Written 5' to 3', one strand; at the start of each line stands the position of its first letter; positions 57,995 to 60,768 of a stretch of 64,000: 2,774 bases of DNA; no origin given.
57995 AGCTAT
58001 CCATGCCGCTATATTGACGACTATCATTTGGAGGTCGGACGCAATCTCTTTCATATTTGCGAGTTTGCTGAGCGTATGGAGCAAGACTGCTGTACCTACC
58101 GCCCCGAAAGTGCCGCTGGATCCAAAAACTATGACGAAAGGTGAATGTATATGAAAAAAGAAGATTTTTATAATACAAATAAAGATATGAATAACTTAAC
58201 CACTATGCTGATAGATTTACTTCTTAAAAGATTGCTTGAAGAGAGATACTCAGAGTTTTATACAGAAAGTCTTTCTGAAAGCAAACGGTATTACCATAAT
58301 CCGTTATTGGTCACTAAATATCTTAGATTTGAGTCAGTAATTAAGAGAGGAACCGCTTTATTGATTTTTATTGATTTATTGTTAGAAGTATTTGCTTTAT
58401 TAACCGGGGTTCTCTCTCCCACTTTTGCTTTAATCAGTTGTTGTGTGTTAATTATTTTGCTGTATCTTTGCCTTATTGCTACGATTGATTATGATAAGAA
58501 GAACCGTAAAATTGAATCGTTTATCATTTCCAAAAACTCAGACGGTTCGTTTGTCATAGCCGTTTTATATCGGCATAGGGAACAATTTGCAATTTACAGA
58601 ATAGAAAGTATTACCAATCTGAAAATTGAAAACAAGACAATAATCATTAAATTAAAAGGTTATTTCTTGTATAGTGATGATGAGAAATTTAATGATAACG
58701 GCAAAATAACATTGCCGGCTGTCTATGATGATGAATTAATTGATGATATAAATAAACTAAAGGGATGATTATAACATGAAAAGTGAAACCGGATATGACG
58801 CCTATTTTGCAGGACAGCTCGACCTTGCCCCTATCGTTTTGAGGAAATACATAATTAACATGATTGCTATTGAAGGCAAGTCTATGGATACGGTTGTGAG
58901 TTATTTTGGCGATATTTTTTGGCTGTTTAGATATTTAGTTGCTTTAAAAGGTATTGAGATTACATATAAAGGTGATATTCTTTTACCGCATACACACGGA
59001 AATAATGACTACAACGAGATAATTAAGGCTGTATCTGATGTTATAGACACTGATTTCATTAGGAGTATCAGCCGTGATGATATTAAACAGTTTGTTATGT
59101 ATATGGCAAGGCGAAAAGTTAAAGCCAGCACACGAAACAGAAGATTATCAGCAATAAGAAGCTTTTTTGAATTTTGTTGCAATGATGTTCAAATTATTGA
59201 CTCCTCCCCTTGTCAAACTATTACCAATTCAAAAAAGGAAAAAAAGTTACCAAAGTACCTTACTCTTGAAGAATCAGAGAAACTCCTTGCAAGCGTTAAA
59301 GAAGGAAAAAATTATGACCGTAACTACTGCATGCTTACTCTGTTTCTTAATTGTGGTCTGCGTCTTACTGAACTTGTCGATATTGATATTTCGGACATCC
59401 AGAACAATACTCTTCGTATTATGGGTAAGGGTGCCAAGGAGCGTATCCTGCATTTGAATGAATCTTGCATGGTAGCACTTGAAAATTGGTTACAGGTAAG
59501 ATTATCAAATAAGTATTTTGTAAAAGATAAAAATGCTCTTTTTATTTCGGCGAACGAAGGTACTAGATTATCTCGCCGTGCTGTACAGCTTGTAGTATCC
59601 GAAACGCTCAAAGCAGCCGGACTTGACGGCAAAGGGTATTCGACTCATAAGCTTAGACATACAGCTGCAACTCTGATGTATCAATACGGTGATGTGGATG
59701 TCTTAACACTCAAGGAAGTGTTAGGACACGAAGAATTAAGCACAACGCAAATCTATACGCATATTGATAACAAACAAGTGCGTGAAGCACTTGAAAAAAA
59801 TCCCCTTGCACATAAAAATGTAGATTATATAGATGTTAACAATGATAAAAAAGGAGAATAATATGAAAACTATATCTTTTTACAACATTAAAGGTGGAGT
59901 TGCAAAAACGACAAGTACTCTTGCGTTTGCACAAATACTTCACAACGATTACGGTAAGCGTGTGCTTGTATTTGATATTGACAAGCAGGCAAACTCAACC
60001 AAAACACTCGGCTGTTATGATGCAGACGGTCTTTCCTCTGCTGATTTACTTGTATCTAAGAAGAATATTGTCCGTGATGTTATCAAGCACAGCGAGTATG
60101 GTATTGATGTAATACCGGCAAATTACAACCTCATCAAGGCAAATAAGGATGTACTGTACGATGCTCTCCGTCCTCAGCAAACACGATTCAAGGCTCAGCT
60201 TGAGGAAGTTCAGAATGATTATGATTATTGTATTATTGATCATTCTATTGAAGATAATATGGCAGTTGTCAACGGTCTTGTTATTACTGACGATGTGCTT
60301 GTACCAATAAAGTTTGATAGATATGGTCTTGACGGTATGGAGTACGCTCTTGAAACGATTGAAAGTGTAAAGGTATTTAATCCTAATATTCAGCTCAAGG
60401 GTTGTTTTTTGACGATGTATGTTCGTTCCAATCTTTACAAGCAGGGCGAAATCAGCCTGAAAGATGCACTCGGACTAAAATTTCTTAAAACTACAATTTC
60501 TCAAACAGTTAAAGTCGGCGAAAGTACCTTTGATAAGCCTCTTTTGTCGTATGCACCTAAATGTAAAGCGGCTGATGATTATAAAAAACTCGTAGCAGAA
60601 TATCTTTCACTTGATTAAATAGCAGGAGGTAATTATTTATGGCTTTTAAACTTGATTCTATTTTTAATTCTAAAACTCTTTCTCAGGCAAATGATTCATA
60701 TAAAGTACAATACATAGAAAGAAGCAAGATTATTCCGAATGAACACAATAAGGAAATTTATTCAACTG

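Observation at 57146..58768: Compositionally foreign two-gene cassette behind a consensus promoter and a 15-codon leader ORF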

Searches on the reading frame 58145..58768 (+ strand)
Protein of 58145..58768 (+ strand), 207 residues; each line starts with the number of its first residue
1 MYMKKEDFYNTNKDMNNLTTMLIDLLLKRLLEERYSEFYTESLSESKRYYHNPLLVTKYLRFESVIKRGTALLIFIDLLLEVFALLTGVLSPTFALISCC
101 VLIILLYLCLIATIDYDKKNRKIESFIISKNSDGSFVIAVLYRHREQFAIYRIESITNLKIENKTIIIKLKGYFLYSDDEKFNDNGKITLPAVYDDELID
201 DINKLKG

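Call 4: search_protein_families(library=pfam, proteins=[window:58145-58768:+], max_evalue=0.1)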
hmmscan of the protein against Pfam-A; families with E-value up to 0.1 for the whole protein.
window:58145-58768:+ (207 aa): 1 family
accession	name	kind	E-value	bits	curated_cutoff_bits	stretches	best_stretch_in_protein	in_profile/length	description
PF03901.23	Glyco_transf_22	-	0.01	15.5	23.8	1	39-116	152-226/414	Alg9-like mannosyltransferase family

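Call 9: search_protein_families(library=ncbifam, proteins=[window:58145-58768:+], max_evalue=1)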
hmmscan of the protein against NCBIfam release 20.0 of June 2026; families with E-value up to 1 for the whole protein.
window:58145-58768:+ (207 aa): 0 families

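Call 10: search_protein_families(library=phrogs, proteins=[window:58145-58768:+], max_evalue=1)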
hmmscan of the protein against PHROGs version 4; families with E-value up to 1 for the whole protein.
window:58145-58768:+ (207 aa): 1 family
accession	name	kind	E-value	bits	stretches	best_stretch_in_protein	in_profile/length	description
phrog_31777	-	unknown function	0.2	11.9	1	155-187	176-208/280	-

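Call 20: find_homologous_proteins(query=window:58145-58768:+)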
Query window:58145-58768:+ (207 aa): 59 proteins with E <= 0.001 among 410 candidates.
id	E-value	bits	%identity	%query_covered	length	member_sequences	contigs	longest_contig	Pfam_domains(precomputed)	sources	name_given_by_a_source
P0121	1.7e-123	428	99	99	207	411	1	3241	-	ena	-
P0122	3.2e-121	420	97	99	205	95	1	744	-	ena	-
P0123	6.8e-112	390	89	99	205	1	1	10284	-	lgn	-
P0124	2.1e-109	382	88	99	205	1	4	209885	-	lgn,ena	-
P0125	2.6e-109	382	86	100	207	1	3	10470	-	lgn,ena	-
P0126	2.1e-95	336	78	99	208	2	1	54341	-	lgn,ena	-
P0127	9.1e-91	321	77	100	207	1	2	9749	-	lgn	-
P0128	1.2e-90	321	78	99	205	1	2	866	-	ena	-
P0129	2.7e-90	320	77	100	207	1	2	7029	-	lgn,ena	-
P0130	3.0e-90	319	77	100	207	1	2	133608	-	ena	-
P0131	4.2e-90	319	77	100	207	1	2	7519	-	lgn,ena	-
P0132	7.6e-90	318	77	100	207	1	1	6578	-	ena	-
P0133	1.6e-89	317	77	99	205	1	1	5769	-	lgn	-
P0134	2.7e-89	316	77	99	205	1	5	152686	-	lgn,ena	-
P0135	9.0e-89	315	77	99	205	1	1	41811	-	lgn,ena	-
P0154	1.9e-86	307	75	99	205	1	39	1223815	-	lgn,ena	-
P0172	3.2e-78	280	68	99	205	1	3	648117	-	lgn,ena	-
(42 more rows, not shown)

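Call 22: find_encoding_contigs(protein=P0172, flank=6000, max_places=3)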
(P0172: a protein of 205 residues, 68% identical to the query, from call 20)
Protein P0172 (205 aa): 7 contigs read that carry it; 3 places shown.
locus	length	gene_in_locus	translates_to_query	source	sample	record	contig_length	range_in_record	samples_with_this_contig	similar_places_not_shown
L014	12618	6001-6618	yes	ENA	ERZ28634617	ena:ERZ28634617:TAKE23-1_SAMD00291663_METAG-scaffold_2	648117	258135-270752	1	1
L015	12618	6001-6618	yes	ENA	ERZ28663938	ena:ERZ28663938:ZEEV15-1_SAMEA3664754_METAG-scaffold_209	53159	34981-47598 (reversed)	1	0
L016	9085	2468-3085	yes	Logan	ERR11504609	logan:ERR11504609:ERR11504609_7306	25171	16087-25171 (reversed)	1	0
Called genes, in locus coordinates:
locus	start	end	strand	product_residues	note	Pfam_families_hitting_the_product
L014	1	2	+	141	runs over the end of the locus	PF00436:SSB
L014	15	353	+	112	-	-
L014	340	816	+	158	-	-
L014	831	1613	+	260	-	PF00142:Fer4_NifH (weak), PF01656:CbiA, PF02374:ArsA_ATPase, PF09140:MipZ, PF10609:ParA, PF13614:AAA_31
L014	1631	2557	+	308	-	PF02195:ParB_N, PF17762:HTH_ParB (weak)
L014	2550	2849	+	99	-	-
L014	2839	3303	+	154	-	-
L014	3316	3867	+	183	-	-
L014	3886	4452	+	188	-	-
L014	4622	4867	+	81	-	PF13560:HTH_31, PF12844:HTH_19, PF01381:HTH_3, PF13443:HTH_26 (weak)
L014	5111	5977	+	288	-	PF00929:RNase_T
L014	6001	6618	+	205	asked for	-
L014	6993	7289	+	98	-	-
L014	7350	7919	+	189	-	-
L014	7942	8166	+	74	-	-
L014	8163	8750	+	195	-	-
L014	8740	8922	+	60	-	PF12844:HTH_19 (weak), PF01381:HTH_3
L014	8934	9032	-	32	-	-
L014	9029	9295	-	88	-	-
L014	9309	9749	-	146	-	-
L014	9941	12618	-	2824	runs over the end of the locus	PF01624:MutS_I (weak), PF13521:AAA_28 (weak), PF18840:LPD25, PF28553:WH_1, PF28554:DUF8437, PF28555:Helicase_dom, PF00176:SNF2-rel_dom (weak), PF00271:Helicase_C, +1 more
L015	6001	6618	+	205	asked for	-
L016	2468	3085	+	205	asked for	-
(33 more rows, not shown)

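Call 23: find_encoding_contigs(protein=P0154, flank=6000, max_places=3)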
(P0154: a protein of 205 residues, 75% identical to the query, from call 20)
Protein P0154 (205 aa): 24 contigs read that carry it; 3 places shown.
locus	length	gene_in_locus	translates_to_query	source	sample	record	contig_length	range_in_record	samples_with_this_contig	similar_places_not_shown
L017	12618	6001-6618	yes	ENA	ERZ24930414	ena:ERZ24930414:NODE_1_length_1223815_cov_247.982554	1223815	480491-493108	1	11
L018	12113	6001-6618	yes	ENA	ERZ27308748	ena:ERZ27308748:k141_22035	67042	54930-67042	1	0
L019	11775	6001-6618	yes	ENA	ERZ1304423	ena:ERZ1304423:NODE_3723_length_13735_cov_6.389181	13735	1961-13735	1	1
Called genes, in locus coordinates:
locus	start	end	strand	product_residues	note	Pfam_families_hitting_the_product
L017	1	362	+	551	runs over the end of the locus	-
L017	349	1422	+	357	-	PF02368:Big_2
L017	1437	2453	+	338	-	PF01145:Band_7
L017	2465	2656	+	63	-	-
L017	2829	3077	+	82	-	PF12961:DUF3850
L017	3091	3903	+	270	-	PF04203:Sortase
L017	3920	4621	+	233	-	-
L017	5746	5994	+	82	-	-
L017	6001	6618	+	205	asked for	-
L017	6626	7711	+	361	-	PF02899:Phage_int_SAM_1, PF13495:Phage_int_SAM_4 (weak), PF00589:Phage_integrase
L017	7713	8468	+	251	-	PF01656:CbiA, PF13614:AAA_31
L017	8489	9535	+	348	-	PF02195:ParB_N (weak)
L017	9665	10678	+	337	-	PF12728:HTH_17 (weak)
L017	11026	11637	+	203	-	PF04542:Sigma70_r2, PF08281:Sigma70_r4_2 (weak)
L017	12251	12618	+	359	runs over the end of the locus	-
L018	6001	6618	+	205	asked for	-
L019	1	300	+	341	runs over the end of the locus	PF01145:Band_7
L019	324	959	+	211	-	-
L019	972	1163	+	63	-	-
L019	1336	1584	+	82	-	PF12961:DUF3850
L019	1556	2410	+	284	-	PF04203:Sortase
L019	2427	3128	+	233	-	-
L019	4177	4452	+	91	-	-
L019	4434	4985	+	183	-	-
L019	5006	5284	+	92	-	-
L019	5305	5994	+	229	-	-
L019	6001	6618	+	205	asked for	-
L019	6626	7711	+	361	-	PF02899:Phage_int_SAM_1, PF13495:Phage_int_SAM_4 (weak), PF00589:Phage_integrase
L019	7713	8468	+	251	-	PF01656:CbiA, PF13614:AAA_31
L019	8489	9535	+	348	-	PF02195:ParB_N (weak)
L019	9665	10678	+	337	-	PF12728:HTH_17 (weak)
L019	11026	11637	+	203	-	PF04542:Sigma70_r2, PF08281:Sigma70_r4_2 (weak)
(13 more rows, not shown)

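Call 24: find_encoding_contigs(protein=P0126, flank=6000, max_places=3)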
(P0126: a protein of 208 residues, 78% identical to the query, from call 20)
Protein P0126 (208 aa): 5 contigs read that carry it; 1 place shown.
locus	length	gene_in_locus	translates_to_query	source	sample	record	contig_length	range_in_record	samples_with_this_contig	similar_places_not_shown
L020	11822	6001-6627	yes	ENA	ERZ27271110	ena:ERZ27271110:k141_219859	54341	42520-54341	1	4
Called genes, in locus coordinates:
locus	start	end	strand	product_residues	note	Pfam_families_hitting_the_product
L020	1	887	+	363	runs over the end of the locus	PF02368:Big_2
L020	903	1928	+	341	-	PF01145:Band_7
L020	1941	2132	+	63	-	-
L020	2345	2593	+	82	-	PF12961:DUF3850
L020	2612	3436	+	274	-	PF04203:Sortase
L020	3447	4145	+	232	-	-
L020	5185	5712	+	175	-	-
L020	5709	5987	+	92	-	-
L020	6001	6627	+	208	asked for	-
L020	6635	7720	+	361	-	PF02899:Phage_int_SAM_1, PF13495:Phage_int_SAM_4 (weak), PF00589:Phage_integrase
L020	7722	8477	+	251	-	PF01656:CbiA, PF13614:AAA_31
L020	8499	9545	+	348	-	PF02195:ParB_N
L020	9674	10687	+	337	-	PF12728:HTH_17 (weak)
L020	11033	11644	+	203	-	PF04542:Sigma70_r2, PF08281:Sigma70_r4_2 (faint)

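Call 33: search_protein_families(library=pfam, proteins=[L019:4177-4452:+, L019:4434-4985:+, L019:5006-5284:+, L020:5185-5712:+], max_evalue=0.1)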
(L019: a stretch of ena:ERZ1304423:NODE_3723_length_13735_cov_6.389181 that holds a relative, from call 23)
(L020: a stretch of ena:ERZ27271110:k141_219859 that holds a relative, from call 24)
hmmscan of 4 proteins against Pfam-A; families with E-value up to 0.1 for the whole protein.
L019:4177-4452:+ (91 aa): 1 family
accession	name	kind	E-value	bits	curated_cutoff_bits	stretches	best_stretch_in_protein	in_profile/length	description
PF09636.16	XkdW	-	0.067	13.4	24.6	0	44-61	1-18/57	XkdW protein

L019:4434-4985:+ (183 aa): 0 families

L019:5006-5284:+ (92 aa): 0 families

L020:5185-5712:+ (175 aa): 0 families

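Call 60: predict_structure(alignment_id=A3)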
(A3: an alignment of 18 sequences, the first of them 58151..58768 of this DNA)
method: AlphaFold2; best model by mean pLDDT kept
length: 205 residues; sequences in the alignment: 18
mean_pLDDT: 60.4   pTM: 0.44
mean pLDDT of the five models: 60.4, 59.9, 53.8, 50.4, 45.0
residues with pLDDT >= 90: 0; 70-90: 60; 50-70: 95; < 50: 50
segments of 3 or more residues with pLDDT < 50: 1-22, 40-42, 50-62, 110-119
pLDDT, mean of each block of 10 residues (from residue 1): 31 39 55 56 54 43 57 70 68 71 60 44 63 69 63 78 76 71 71 66 68
secondary structure, 60 per line:
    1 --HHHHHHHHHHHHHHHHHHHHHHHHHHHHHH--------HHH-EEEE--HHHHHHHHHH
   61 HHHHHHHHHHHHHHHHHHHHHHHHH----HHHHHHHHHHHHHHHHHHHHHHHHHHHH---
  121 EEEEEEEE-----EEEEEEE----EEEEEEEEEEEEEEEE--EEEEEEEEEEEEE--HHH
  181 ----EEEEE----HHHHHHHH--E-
elements in order: H3-32 E45-48 H51-85 H90-117 E121-128 E134-140 E145-160 E163-175 E185-189 H194-201

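Call 63: search_protein_families(library=padloc, proteins=[window:58151-58768:+, L019:4177-4452:+, L019:4434-4985:+, L019:5006-5284:+, L020:5185-5712:+], max_evalue=0.1)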
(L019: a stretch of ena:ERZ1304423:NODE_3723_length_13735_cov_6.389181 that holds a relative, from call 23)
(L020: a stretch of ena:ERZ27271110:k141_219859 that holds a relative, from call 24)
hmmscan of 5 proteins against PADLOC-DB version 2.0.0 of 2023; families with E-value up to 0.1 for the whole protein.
window:58151-58768:+ (205 aa): 1 family
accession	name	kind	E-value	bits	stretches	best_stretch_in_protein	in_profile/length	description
PDLC02317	AbiEii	-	0.00013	19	1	108-164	323-379/396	AbiEii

L019:4177-4452:+ (91 aa): 0 families

L019:4434-4985:+ (183 aa): 0 families

L019:5006-5284:+ (92 aa): 0 families

L020:5185-5712:+ (175 aa): 0 families

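Call 84: search_protein_families(library=pfam, alignment_id=A3, max_evalue=1)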
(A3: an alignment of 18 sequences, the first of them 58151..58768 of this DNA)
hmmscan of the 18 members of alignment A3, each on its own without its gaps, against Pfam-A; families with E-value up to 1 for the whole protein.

A. member 1, window:58151-58768:+ (205 aa): 1 family
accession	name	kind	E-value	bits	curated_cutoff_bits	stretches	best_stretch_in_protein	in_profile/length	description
PF03901.23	Glyco_transf_22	-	0.01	15.5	23.8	1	37-114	152-226/414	Alg9-like mannosyltransferase family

B. families by the number of members that match (of 18 scanned): 4 families
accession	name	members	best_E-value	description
PF22164.2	Dark_WHD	8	0.0043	Dark, winged-helix domain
PF03901.23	Glyco_transf_22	3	0.01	Alg9-like mannosyltransferase family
PF01972.22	SDH_protease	3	0.069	ClpP-like SDH-type serine proteinase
PF17189.10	Glyco_hydro_30C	1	0.097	Glycosyl hydrolase family 30 beta sandwich domain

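Call 85: search_solved_structures(query=A3, max_evalue=10)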
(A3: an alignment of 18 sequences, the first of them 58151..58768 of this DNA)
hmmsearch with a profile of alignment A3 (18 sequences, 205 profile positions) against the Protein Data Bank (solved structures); distinct sequences matched with E-value up to 10: 1.
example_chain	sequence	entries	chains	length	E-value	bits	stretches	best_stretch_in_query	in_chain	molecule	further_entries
7ezc_A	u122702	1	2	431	7.7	9.8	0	47-111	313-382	Adenosine receptor A2a,Soluble cytochrome b562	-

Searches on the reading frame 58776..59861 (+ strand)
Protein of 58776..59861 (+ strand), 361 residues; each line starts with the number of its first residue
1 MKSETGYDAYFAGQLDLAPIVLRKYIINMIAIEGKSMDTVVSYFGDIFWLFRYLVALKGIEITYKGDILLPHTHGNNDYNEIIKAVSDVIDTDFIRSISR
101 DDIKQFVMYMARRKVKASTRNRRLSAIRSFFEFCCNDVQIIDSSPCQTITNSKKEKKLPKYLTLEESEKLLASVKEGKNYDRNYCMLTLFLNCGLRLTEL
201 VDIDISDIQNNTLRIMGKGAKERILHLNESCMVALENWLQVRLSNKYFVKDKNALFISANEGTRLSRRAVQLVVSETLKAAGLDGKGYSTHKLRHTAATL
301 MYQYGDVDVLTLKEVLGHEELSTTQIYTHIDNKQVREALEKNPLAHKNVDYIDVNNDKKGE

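Call 4: search_protein_families(library=pfam, proteins=[window:58776-59861:+], max_evalue=0.1)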
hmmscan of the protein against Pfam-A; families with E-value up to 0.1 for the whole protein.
window:58776-59861:+ (361 aa): 3 families
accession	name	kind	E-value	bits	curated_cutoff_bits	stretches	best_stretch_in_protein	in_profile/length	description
PF00589.27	Phage_integrase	-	6.2e-37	127.5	27.1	1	160-332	1-170/172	Phage integrase family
PF02899.23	Phage_int_SAM_1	-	7.7e-09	36.2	22.3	1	79-133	22-78/83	Phage integrase, N-terminal SAM-like domain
PF13495.12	Phage_int_SAM_4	-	2.2e-06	28.4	27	1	79-135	22-79/85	Phage integrase, N-terminal SAM-like domain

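Call 9: search_protein_families(library=ncbifam, proteins=[window:58776-59861:+], max_evalue=1)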
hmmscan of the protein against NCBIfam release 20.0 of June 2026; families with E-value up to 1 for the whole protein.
window:58776-59861:+ (361 aa): 12 families
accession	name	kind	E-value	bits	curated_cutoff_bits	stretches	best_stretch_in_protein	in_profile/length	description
TIGR02224.1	recomb_XerC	equivalog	6.4e-61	206.3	335.15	1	77-340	19-287/295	tyrosine recombinase XerC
TIGR02225.1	recomb_XerD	equivalog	1.7e-56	191.7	329.6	1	79-341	21-285/290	site-specific tyrosine recombinase XerD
NF001399.0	PRK00283.1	subfamily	3.1e-55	187.6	279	1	94-341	47-294/300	tyrosine recombinase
NF040815.2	recomb_XerA_Arch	equivalog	1.4e-50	172.3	220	1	77-337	18-261/263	site-specific tyrosine recombinase/integron integrase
NF003462.0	PRK05084.1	equivalog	2.7e-35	121.7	267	2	177-341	191-355/360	tyrosine recombinase XerS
NF002331.0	PRK01287.1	subfamily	7.2e-32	110.7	371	1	116-343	96-325/365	site-specific tyrosine recombinase XerC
TIGR02249.1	integrase_gron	subfamily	4.1e-27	95.4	265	2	81-261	24-197/315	integron integrase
NF007370.0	PRK09870.1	subfamily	2.4e-16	60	221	1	153-330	4-179/200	tyrosine-type DNA invertase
NF007371.0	PRK09871.1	subfamily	3.3e-16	59.4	222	1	160-344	5-188/198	tyrosine-type DNA invertase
NF011946.0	PRK15417.1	equivalog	6.5e-16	58.4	435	2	99-252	57-203/337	integron integrase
NF040693.1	recomb_GmtY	equivalog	0.0006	19.2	340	1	286-339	389-441/441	gamma-mobile-trio recombinase GmtY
NF047926.1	integrase_GmtZ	equivalog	0.0083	14.1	600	1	268-342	412-482/784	gamma-mobile-trio integrase GmtZ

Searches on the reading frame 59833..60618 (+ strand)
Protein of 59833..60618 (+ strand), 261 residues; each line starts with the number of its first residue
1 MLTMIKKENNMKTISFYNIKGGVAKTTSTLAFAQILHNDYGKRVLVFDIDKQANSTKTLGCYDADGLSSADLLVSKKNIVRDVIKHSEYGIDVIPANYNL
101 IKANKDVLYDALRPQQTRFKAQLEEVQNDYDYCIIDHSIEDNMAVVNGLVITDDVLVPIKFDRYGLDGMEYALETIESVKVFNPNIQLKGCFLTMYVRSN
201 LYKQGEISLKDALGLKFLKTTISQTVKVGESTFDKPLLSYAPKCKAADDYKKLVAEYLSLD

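Call 4: search_protein_families(library=pfam, proteins=[window:59833-60618:+], max_evalue=0.1)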
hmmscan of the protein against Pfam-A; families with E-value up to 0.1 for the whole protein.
window:59833-60618:+ (261 aa): 7 families
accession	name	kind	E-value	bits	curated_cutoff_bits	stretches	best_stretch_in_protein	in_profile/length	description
PF13614.12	AAA_31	-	3.9e-38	131.6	27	1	11-187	1-176/177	AAA domain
PF01656.29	CbiA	-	4.1e-16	59.5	25.4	1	14-231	1-118/125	CobQ/CobB/MinD/ParA nucleotide binding domain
PF09140.17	MipZ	-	0.00027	20.8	20.7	1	14-159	3-129/262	ATPase MipZ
PF06564.18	CBP_BcsQ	-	0.0005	20.1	21.3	1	11-155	1-141/234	Cellulose biosynthesis protein BcsQ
PF10609.15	ParA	-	0.0016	18.4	27.1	1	14-136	6-118/246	NUBPL iron-transfer P-loop NTPase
PF00142.24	Fer4_NifH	-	0.002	18.1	25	1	13-61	2-49/271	4Fe-4S iron sulfur cluster binding proteins, NifH/frxC family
PF07015.17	VirC1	-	0.0026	17.6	24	1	11-52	1-41/231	VirC1 protein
